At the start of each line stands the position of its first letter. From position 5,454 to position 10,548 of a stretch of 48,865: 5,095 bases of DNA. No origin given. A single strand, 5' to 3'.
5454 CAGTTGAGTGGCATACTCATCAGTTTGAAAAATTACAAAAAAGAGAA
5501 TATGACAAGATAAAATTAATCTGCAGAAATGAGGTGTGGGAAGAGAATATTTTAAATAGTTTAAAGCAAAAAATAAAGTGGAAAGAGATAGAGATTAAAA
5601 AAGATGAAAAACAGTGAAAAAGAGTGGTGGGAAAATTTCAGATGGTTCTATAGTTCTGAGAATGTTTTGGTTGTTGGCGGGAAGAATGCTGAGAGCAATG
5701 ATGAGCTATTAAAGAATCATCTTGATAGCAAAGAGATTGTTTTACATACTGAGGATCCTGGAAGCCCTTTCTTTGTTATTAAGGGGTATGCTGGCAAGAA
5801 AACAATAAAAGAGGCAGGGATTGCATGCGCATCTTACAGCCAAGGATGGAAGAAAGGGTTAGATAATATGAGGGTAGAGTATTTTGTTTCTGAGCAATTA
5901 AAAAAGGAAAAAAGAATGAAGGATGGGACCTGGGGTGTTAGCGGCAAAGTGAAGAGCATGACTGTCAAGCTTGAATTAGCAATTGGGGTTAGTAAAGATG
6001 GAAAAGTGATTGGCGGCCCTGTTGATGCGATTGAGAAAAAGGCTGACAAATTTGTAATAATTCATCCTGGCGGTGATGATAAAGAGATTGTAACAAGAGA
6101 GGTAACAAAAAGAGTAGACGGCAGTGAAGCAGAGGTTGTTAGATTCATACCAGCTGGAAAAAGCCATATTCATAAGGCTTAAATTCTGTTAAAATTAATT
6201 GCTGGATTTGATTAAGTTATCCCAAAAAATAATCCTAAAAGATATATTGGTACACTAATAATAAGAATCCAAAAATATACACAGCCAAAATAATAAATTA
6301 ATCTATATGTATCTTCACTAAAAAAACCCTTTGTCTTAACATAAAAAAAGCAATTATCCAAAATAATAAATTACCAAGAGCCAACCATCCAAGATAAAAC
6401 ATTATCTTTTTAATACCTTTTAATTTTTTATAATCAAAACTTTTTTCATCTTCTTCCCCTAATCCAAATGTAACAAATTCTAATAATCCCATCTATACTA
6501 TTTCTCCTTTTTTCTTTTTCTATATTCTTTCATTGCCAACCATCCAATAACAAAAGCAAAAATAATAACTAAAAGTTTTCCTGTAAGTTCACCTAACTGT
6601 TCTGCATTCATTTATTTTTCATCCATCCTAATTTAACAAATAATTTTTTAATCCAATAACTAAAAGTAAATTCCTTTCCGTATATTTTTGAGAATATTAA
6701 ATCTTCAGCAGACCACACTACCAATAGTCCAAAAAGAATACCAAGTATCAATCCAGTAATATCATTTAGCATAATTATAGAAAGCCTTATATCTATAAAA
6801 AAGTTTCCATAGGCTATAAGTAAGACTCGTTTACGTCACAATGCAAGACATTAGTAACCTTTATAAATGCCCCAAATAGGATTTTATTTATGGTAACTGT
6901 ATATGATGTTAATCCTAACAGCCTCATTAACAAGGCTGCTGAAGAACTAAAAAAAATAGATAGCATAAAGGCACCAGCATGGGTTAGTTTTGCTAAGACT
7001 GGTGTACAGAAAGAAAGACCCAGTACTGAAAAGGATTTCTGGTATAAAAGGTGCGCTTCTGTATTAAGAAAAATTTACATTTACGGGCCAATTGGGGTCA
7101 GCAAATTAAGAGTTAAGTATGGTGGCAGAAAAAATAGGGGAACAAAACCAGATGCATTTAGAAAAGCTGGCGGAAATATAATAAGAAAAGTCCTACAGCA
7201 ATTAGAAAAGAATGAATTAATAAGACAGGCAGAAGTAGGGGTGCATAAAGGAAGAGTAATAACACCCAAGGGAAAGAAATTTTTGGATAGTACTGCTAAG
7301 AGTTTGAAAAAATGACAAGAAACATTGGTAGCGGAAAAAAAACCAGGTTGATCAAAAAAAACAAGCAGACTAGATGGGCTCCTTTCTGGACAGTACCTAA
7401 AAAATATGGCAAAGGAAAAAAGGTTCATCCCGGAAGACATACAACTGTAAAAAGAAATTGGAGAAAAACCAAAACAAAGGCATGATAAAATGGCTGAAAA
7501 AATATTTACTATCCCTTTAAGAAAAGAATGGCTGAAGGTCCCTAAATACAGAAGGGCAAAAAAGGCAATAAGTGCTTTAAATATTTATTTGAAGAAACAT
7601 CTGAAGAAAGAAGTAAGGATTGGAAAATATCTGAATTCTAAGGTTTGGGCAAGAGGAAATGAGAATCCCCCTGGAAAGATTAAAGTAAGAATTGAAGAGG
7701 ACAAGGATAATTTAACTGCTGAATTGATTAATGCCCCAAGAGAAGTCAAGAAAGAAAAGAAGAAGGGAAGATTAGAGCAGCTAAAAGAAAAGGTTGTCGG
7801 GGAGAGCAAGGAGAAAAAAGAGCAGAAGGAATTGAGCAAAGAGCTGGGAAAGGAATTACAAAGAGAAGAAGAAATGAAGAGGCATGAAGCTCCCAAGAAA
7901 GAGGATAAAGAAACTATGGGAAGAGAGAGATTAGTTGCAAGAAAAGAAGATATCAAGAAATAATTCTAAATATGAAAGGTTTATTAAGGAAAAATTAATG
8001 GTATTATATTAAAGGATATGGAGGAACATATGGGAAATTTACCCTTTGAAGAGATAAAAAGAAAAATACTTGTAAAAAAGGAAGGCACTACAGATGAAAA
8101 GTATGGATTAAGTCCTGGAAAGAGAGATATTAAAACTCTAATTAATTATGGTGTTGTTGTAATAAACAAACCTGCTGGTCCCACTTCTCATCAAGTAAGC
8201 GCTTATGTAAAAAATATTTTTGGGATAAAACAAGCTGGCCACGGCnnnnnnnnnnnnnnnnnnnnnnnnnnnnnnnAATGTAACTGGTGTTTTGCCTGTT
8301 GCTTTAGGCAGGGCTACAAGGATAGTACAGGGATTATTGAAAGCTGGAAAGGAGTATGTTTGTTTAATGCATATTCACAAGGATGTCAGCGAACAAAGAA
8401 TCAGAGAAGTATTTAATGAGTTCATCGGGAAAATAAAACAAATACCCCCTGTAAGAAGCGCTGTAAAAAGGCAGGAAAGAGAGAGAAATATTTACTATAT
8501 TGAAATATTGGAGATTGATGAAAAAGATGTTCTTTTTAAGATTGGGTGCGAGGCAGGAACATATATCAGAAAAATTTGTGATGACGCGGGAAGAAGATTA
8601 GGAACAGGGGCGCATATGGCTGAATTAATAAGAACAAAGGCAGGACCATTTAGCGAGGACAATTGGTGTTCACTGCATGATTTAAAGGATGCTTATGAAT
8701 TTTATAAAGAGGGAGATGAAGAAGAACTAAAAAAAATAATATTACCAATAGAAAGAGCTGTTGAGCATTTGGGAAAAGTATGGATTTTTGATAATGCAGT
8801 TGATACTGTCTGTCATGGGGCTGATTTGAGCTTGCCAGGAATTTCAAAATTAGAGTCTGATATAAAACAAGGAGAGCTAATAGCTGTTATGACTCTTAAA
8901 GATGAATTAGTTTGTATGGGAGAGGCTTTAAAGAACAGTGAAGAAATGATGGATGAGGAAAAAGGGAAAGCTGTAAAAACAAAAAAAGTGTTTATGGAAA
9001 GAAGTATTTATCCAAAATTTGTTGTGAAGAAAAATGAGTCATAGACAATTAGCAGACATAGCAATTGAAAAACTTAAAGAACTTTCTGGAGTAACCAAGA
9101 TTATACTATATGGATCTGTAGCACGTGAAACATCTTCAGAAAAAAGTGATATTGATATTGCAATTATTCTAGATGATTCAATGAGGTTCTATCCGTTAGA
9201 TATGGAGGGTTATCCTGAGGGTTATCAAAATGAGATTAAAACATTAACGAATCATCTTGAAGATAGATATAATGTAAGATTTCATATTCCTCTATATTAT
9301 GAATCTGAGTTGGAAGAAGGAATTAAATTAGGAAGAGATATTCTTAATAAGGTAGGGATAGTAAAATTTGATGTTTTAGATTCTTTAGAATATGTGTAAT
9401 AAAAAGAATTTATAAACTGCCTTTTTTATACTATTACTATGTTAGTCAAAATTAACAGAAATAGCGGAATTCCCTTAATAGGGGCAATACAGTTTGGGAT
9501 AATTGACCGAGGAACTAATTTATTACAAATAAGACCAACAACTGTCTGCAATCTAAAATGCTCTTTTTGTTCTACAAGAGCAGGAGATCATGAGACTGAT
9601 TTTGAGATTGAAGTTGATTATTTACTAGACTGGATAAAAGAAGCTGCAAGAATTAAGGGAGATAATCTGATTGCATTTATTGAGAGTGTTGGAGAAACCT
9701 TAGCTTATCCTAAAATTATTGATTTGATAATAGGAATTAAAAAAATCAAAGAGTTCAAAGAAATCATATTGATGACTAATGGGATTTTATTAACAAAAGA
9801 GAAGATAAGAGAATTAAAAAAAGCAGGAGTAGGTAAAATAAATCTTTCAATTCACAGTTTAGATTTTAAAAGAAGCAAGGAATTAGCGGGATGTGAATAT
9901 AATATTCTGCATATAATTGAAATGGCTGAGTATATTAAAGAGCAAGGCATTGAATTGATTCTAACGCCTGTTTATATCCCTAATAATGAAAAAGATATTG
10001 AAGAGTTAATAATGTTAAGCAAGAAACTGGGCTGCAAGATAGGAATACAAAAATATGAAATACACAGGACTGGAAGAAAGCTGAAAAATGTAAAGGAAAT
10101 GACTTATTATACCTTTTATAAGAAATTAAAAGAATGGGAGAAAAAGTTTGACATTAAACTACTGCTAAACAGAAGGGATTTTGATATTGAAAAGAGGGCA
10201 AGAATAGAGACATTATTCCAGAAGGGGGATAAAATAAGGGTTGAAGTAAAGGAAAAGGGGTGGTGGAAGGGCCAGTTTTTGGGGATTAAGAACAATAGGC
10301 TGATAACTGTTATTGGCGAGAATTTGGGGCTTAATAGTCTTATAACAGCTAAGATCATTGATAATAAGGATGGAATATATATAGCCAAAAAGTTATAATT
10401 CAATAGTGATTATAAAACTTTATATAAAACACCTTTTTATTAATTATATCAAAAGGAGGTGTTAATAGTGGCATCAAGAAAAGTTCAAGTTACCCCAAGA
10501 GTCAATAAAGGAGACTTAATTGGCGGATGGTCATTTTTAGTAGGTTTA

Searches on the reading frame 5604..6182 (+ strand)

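Call 56: search_protein_families(library=pfam, proteins=[window:5604-6182:+], max_evalue=0.01)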
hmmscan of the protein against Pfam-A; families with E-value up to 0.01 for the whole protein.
window:5604-6182:+ (192 aa): 2 families
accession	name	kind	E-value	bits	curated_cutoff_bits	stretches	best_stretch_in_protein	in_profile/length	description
PF05670.18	NFACT-R_1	-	3.8e-20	72.9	29.8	1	12-113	2-111/112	NFACT protein RNA binding domain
PF18297.6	NFACT-R_2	-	2.6e-06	28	26.9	1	13-98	2-84/104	NFACT protein RNA binding domain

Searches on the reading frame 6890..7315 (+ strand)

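Call 56: search_protein_families(library=pfam, proteins=[window:6890-7315:+], max_evalue=0.01)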
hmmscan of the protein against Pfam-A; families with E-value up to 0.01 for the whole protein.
window:6890-7315:+ (141 aa): 1 family
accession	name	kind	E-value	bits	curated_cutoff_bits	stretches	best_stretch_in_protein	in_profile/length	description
PF01090.25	Ribosomal_S19e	-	5.2e-51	172.4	29.4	1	3-140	1-135/137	Ribosomal protein S19e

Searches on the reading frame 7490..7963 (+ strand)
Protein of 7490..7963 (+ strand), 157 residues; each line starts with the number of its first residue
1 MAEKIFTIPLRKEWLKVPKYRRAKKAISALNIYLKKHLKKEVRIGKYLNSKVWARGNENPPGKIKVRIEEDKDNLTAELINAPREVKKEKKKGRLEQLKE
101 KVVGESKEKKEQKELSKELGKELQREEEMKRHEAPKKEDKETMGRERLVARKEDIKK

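Call 56: search_protein_families(library=pfam, proteins=[window:7490-7963:+], max_evalue=0.01)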
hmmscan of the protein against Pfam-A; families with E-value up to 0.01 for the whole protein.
window:7490-7963:+ (157 aa): 1 family
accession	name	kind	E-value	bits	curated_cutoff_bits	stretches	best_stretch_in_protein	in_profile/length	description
PF01198.24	Ribosomal_L31e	-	2.3e-10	41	25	1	6-70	7-72/82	Ribosomal protein L31e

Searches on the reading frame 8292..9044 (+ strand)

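Call 56: search_protein_families(library=pfam, proteins=[window:8292-9044:+], max_evalue=0.01)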
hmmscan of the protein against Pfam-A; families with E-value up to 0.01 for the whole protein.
window:8292-9044:+ (250 aa): 4 families
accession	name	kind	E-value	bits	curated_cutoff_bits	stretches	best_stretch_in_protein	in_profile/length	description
PF16198.10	TruB_C_2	-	9.9e-24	83.7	29.3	1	93-157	1-65/66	tRNA pseudouridylate synthase B C-terminal domain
PF01472.26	PUA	-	1.7e-19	70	24.8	1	161-233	1-73/74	PUA domain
PF01509.24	TruB_N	-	8e-17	62.4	27.3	2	30-92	70-149/149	TruB family pseudouridylate synthase (N terminal domain)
PF21238.2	Pus10_C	-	5.2e-10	39.7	27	1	14-101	118-208/232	Pus10, C-terminal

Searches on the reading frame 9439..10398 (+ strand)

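Call 57: search_protein_families(library=pfam, proteins=[window:9439-10398:+], max_evalue=0.01)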
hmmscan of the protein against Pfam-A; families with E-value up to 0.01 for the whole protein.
window:9439-10398:+ (319 aa): 1 family
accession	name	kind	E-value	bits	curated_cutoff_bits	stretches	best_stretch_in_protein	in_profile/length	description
PF04055.27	Radical_SAM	-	2.5e-24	86.8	29.5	1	32-191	2-163/166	Radical SAM superfamily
